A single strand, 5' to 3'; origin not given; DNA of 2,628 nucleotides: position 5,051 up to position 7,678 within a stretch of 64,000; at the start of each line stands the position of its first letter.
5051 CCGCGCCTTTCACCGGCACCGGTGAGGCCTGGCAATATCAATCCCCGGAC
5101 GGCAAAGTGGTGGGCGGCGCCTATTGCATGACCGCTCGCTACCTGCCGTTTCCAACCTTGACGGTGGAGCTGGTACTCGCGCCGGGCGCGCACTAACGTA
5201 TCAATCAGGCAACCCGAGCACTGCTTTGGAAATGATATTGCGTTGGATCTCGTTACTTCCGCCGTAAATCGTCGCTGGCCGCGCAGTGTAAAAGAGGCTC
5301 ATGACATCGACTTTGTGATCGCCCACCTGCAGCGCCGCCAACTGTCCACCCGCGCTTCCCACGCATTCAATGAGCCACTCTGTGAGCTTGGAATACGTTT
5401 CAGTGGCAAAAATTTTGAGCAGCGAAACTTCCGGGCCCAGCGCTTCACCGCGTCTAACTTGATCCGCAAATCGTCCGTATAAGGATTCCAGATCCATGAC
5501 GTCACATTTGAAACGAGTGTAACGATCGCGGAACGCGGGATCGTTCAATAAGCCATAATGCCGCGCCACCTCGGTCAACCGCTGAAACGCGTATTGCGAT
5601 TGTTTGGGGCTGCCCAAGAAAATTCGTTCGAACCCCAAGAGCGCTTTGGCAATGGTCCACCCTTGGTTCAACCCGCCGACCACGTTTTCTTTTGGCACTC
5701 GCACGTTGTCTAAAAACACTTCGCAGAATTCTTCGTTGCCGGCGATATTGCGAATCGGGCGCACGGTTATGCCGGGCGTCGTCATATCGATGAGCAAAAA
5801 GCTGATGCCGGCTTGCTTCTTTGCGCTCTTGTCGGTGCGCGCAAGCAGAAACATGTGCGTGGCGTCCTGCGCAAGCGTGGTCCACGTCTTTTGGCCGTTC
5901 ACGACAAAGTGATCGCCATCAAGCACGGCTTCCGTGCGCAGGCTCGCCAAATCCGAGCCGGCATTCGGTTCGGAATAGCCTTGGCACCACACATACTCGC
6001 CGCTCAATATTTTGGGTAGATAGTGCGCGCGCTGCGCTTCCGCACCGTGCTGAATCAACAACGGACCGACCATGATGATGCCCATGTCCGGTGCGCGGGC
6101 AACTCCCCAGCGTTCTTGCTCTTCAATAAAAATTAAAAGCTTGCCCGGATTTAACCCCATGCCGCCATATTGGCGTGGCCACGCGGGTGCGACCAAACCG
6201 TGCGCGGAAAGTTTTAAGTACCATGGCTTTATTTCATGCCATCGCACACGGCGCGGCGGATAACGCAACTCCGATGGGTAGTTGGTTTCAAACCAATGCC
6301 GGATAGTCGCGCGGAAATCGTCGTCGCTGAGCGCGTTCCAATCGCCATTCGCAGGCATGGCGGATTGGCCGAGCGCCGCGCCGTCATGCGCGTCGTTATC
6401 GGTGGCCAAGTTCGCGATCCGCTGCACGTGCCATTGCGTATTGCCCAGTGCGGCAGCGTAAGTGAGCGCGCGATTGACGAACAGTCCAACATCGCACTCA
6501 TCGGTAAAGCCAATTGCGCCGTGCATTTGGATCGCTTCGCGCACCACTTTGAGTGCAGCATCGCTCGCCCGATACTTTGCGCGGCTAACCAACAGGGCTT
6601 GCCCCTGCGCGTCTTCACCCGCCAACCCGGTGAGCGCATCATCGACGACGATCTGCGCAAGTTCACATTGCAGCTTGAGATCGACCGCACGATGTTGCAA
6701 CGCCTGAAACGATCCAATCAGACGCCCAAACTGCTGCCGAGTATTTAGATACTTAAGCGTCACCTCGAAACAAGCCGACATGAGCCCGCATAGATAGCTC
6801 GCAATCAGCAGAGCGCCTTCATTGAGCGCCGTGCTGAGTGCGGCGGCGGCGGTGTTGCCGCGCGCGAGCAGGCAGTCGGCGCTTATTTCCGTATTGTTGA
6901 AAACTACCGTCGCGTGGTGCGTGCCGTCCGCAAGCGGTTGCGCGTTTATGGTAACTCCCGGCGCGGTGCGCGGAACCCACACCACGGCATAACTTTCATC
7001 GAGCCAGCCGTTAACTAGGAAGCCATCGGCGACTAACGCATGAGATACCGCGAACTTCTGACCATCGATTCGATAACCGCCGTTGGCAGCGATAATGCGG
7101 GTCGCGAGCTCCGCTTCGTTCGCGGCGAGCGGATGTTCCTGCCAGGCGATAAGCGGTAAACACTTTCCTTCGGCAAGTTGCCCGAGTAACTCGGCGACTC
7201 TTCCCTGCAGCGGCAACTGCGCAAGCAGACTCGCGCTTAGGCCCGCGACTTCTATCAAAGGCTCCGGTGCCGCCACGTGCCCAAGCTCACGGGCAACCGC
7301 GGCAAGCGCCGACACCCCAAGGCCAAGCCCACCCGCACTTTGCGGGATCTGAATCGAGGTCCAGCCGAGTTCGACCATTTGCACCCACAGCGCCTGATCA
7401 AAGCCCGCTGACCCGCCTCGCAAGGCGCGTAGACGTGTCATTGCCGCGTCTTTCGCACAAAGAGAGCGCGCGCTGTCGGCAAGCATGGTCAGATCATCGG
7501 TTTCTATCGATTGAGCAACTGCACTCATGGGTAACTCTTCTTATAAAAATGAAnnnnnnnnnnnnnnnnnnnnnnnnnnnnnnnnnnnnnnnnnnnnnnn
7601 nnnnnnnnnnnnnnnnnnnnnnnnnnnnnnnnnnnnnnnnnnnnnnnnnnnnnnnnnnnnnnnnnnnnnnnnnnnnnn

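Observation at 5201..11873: Hybrid meta-cleavage operon: HpaB-type oxygenase substituted for MhpA, followed by LLM and a fused double ACAD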

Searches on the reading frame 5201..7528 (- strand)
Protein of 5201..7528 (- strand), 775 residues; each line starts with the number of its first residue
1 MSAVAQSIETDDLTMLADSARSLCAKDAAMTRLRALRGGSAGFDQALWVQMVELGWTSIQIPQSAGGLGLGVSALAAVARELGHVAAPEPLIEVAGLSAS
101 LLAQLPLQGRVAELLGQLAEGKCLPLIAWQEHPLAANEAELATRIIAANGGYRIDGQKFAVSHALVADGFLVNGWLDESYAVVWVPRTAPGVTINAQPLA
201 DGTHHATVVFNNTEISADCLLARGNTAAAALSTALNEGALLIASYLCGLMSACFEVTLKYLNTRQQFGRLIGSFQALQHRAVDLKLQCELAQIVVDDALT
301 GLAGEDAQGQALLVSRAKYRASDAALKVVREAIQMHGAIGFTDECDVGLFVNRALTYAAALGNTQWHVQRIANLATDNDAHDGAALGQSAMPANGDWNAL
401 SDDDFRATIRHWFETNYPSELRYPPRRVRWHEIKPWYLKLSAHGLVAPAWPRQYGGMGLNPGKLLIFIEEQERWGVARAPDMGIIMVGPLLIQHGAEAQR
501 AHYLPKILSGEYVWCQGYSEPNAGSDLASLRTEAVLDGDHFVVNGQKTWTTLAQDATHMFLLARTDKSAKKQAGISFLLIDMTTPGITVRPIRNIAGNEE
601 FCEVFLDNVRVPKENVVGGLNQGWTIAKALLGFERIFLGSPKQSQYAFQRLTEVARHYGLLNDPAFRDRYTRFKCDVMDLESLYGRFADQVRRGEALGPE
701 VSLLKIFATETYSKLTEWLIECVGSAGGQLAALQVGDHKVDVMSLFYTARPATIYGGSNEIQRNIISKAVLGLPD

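Call 3: search_protein_families(library=pfam, proteins=[window:5201-7528:-])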
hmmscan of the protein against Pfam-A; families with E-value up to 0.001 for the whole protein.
window:5201-7528:- (775 aa): 4 families
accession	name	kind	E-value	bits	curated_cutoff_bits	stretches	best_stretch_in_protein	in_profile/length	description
PF00441.29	Acyl-CoA_dh_1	-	2.7e-42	144.9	22.4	2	231-372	7-146/150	Acyl-CoA dehydrogenase, C-terminal domain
PF02770.24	Acyl-CoA_dh_M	-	3.3e-29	101.4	33.3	1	515-609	1-97/97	Acyl-CoA dehydrogenase, middle domain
PF02771.21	Acyl-CoA_dh_N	-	3.4e-26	92.3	22.9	2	404-511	6-113/113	Acyl-CoA dehydrogenase, N-terminal domain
PF08028.16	Acyl-CoA_dh_2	-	7.1e-06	26.8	22.7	1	241-344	2-113/134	Acyl-CoA dehydrogenase, C-terminal domain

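Call 4: search_protein_families(library=ncbifam, proteins=[window:5201-7528:-])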
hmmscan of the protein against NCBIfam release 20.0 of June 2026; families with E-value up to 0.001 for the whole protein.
window:5201-7528:- (775 aa): 21 families
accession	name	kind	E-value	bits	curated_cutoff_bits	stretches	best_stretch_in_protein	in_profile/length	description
TIGR03204.1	pimC_large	equivalog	1.7e-88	297.2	623.85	1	403-773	9-395/395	pimeloyl-CoA dehydrogenase large subunit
NF042972.1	AcrlCoAredClosAcrC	equivalog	1.5e-60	204.9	640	2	437-637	42-244/378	acryloyl-CoA reductase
NF045652.1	ProlPCPDhRedW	equivalog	6e-55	186.6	650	2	47-344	36-343/376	L-prolyl-[peptidyl-carrier protein] dehydrogenase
NF053553.1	prodigi_MBC_PigA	equivalog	2e-52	178.6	500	2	37-346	31-350/381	prodigiosin MBC biosynthesis dehydrogenase PigA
TIGR03203.1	pimD_small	equivalog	3e-50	171.4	652.7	2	36-373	31-374/378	pimeloyl-CoA dehydrogenase small subunit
NF045552.1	GlutCoADH_Des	equivalog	5.7e-50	170.6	470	2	451-629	57-238/387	glutaryl-CoA dehydrogenase Acd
NF043006.1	CyhCrbnylCoADH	equivalog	2.2e-47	161.9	650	2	443-770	47-375/380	cyclohexane-1-carbonyl-CoA dehydrogenase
NF008997.0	PRK12341.1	equivalog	3.1e-47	161.5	537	2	442-637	48-244/382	acyl-CoA dehydrogenase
TIGR03207.1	cyc_hxne_CoA_dh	equivalog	1.7e-43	148.8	575.35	2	442-638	43-241/372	cyclohexanecarboxyl-CoA dehydrogenase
NF042439.1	SulpropCoADesulf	equivalog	4.2e-42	144.3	600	2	50-372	32-367/379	3-sulfinopropanoyl-CoA desulfinase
NF058590.1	AcCoDHFadEBacil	equivalog_domain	7.2e-40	137.1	600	2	442-640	64-262/586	acyl-CoA dehydrogenase FadE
NF002885.1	PRK03354.1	equivalog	1.7e-35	122.7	540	2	11-347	7-345/378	crotonobetainyl-CoA dehydrogenase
NF050027.1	acylCoADhIpdE2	equivalog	3.9e-35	121.9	450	2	234-372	176-307/311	acyl-CoA dehydrogenase IpdE2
NF052270.1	Staph_DH_FadE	equivalog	2.8e-21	75.7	600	2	492-630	118-255/400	acyl-CoA dehydrogenase FadE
NF037942.1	ac_ACP_DH_MbtN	equivalog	7.8e-21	74.2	700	2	72-364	56-353/376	mycobactin biosynthesis acyl-ACP dehydrogenase MbtN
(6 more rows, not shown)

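Call 6: search_solved_structures(query=window:5201-7528:-, max_evalue=1e-20)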
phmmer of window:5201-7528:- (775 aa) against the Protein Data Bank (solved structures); distinct sequences matched with E-value up to 1e-20: 64 (the best 60 are shown).
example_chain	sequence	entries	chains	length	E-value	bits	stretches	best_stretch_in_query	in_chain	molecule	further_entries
6wy9_A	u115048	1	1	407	4.2e-49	171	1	404-774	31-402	Acyl-CoA dehydrogenase domain protein Tcur3483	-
6wy8_B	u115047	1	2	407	5.5e-49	170.6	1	404-774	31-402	Acyl-CoA dehydrogenase domain protein Tcur3483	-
4x28_A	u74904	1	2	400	1.6e-46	162.4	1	439-774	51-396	Acyl-CoA dehydrogenase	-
3mpi_A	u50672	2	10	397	6.6e-41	143.9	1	444-635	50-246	Glutaryl-CoA dehydrogenase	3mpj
8sgr_A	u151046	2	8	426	1.9e-38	135.8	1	388-639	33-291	Isovaleryl-CoA dehydrogenase, mitochondrial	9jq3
1ivh_A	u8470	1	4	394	2.6e-38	135.3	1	389-639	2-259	ISOVALERYL-COA DEHYDROGENASE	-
9jq4_A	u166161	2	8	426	4.3e-38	134.6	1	388-638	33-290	Isovaleryl-CoA dehydrogenase, mitochondrial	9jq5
2pg0_A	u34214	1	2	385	4.4e-38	134.5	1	405-639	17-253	Acyl-CoA dehydrogenase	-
2jif_A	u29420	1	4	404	4.1e-37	131.3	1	443-627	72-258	SHORT/BRANCHED CHAIN SPECIFIC ACYL-COA DEHYDROGENASE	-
4kto_A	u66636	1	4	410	5e-37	131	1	493-639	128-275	isovaleryl-CoA dehydrogenase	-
7w0j_A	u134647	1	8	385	8.6e-37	130.3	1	437-640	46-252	Acyl-CoA dehydrogenase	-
8i4p_A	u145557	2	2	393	9.6e-37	130.1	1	437-640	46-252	Acyl-CoA dehydrogenase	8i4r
5ol2_C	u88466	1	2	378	5.9e-36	127.5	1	439-634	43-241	Acyl-CoA dehydrogenase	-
7szv_A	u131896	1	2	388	7.6e-36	127.1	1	439-624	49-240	Acyl-CoA dehydrogenase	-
4l1f_A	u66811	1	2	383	3.2e-35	125.1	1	439-632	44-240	Acyl-CoA dehydrogenase domain protein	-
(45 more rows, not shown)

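Call 38: find_homologous_proteins(query=window:5201-7528:-, max_evalue=1e-20)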
Query window:5201-7528:- (775 aa): 1185 proteins with E <= 1e-20 among 8000 candidates; the best 120 are listed.
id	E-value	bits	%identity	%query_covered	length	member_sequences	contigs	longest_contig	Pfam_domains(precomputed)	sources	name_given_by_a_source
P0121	0.0e+0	1762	100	100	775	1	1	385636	PF02770.25,PF00441.30,PF08028.17,PF02771.22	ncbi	-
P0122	0.0e+0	1238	70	100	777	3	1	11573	PF02770.25,PF00441.30,PF08028.17,PF02771.22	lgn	-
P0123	0.0e+0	1230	70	99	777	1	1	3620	PF02770.25,PF00441.30,PF08028.17,PF02771.22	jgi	-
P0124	0.0e+0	1218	72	96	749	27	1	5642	PF02770.25,PF00441.30,PF08028.17,PF02771.22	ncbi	-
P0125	0.0e+0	1204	70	97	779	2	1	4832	PF02770.25,PF00441.30,PF02771.22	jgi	jgi:3-oxochol-4-en-24-oyl-CoA dehydrogenase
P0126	0.0e+0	1204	69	100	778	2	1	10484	PF02770.25,PF00441.30,PF02771.22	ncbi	-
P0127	0.0e+0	1179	68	99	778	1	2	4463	PF02770.25,PF00441.30,PF02771.22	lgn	-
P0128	0.0e+0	1120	65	99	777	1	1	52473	PF02770.25,PF00441.30,PF02771.22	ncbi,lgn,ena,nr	ncbi:MAG: acyl-CoA dehydrogenase [Gammaproteobacteria bacterium]|nr:acyl-CoA dehydrogenase [Gammapro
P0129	0.0e+0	1116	65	99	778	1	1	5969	PF02770.25,PF00441.30,PF02771.22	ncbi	ncbi:MAG: acyl-CoA dehydrogenase [Gammaproteobacteria bacterium]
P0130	0.0e+0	1116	65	99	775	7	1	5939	PF02770.25,PF00441.30,PF08028.17,PF02771.22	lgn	-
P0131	0.0e+0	1116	65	99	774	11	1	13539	PF02770.25,PF00441.30,PF08028.17,PF02771.22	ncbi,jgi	ncbi:MAG: hypothetical protein RL434_3166 [Pseudomonadota bacterium]|jgi:alkylation response protein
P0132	0.0e+0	1110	65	99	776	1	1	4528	PF02770.25,PF00441.30,PF08028.17,PF02771.22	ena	-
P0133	0.0e+0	1099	64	99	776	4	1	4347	PF02770.25,PF00441.30,PF08028.17,PF02771.22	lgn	-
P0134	0.0e+0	1089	64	99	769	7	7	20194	PF02770.25,PF00441.30,PF02771.22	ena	-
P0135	0.0e+0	1087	64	99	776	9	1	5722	PF02770.25,PF00441.30,PF08028.17,PF02771.22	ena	-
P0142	3.6e-289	980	58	100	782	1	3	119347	PF02770.25,PF00441.30,PF02771.22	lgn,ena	-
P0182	2.9e-274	930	58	99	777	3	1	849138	PF02770.25,PF00441.30,PF08028.17,PF02771.22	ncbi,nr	ncbi:MAG: acyl-CoA dehydrogenase [Gammaproteobacteria bacterium]|nr:acyl-CoA dehydrogenase [Gammapro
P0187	4.2e-273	927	55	100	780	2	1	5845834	PF02770.25,PF00441.30,PF02771.22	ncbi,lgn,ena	-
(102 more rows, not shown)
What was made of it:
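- JGI labels some orthologues 3-oxochol-4-en-24-oyl-CoA dehydrogenase (call 38).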

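Call 39: find_encoding_contigs(protein=P0142, flank=8000, max_places=2)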
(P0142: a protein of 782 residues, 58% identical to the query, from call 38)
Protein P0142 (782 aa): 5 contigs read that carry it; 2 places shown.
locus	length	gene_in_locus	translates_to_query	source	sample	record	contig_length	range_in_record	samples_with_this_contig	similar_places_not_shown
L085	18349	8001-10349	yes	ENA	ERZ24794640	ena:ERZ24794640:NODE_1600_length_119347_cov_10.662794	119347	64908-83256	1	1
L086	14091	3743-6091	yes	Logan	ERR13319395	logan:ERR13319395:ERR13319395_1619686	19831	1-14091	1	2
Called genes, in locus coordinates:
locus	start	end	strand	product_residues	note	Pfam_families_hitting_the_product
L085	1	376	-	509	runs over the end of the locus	PF00501:AMP-binding, PF13193:AMP-binding_C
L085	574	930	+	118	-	PF00581:Rhodanese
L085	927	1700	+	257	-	PF23441:SDR (weak), PF00106:adh_short, PF08659:KR, PF13561:adh_short_C2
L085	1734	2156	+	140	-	PF20159:YidB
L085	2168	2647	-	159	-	-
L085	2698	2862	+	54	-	-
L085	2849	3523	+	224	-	PF00881:Nitroreductase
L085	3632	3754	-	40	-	-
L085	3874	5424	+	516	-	PF05222:AlaDh_PNT_N, PF07992:Pyr_redox_2 (faint), PF01262:AlaDh_PNT_C, PF12769:PNTB_4TM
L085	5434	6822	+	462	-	PF02233:PNTB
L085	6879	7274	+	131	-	-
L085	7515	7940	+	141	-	PF12276:DUF3617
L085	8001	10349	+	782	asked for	PF02771:Acyl-CoA_dh_N, PF00441:Acyl-CoA_dh_1, PF02771:Acyl-CoA_dh_N, PF02770:Acyl-CoA_dh_M, PF00441:Acyl-CoA_dh_1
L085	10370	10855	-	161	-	-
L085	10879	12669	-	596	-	PF00989:PAS (weak), PF08448:PAS_4, PF13426:PAS_9 (weak), PF00990:GGDEF, PF00563:EAL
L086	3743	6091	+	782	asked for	PF02771:Acyl-CoA_dh_N, PF00441:Acyl-CoA_dh_1, PF02771:Acyl-CoA_dh_N, PF02770:Acyl-CoA_dh_M, PF00441:Acyl-CoA_dh_1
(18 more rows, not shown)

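Call 40: find_encoding_contigs(protein=P0187, flank=8000, max_places=2)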
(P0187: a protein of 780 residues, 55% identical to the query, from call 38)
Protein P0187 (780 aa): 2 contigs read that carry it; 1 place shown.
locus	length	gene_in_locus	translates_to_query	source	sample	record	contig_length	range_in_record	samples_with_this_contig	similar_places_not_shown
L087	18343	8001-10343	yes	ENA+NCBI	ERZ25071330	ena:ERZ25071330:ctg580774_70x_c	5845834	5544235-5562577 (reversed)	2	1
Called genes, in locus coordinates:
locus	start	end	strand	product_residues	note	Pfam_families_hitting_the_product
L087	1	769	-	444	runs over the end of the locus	PF00067:p450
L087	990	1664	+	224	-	PF00881:Nitroreductase, PF14512:TM1586_NiRdase (faint)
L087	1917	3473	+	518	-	PF05222:AlaDh_PNT_N, PF01262:AlaDh_PNT_C, PF12769:PNTB_4TM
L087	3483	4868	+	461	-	PF02233:PNTB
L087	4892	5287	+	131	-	PF04828:GFA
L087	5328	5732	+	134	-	-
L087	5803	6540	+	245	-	PF19583:ODP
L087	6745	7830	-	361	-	PF00296:Bac_luciferase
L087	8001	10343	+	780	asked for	PF02771:Acyl-CoA_dh_N, PF00441:Acyl-CoA_dh_1, PF02771:Acyl-CoA_dh_N, PF02770:Acyl-CoA_dh_M, PF00441:Acyl-CoA_dh_1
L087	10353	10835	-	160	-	-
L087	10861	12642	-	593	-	PF08448:PAS_4, PF00990:GGDEF, PF00563:EAL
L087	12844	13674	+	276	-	PF00561:Abhydrolase_1, PF12146:Hydrolase_4, PF12697:Abhydrolase_6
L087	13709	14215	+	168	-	PF07883:Cupin_2 (faint), PF12973:Cupin_7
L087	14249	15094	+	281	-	PF00296:Bac_luciferase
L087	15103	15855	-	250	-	PF07238:PilZ (faint)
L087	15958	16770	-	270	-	PF01618:MotA_ExbB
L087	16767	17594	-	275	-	PF00691:OmpA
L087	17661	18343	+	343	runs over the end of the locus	PF01636:APH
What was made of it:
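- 5201..7528 (-): Fused double acyl-CoA dehydrogenase with a non-catalytic N-half and a catalytic C-half (CasC-like, pseudo-alpha-beta). Orthologues stand alone elsewhere in other genomes (calls 39, 40).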

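Call 41: find_encoding_contigs(protein=P0182, flank=8000, max_places=2)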
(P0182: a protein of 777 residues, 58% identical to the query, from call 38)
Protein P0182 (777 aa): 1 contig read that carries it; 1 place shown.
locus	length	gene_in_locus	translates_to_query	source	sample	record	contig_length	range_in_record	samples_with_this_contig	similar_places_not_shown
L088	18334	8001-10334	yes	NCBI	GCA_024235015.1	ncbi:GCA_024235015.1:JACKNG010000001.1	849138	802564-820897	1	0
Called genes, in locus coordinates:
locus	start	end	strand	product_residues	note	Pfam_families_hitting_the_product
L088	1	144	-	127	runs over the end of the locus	PF00578:AhpC-TSA, PF08534:Redoxin (faint)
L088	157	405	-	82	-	-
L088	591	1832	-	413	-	-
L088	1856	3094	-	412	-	PF00144:Beta-lactamase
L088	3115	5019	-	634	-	PF00009:GTP_EFTU, PF03144:GTP_EFTU_D2, PF25461:Beta-barrel_SelB, PF09106:WHD_2nd_SelB, PF09107:WHD_3rd_SelB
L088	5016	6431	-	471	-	PF12390:Se-cys_synth_N, PF03841:SelA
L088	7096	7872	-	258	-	PF00378:ECH_1, PF16113:ECH_2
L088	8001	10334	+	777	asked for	PF02771:Acyl-CoA_dh_N (weak), PF00441:Acyl-CoA_dh_1, PF08028:Acyl-CoA_dh_2, PF02771:Acyl-CoA_dh_N, PF02770:Acyl-CoA_dh_M, PF00441:Acyl-CoA_dh_1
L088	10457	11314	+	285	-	PF00941:FAD_binding_5, PF03450:CO_deh_flav_C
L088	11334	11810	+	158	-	PF00111:Fer2 (weak), PF01799:Fer2_2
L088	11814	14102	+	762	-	PF01315:Ald_Xan_dh_C, PF02738:MoCoBD_1, PF20256:MoCoBD_2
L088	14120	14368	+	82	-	PF02597:ThiS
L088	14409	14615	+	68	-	PF11146:DUF2905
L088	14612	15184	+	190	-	PF13489:Methyltransf_23 (weak), PF13847:Methyltransf_31, PF08241:Methyltransf_11, PF08242:Methyltransf_12, PF13649:Methyltransf_25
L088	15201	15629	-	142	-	PF04940:BLUF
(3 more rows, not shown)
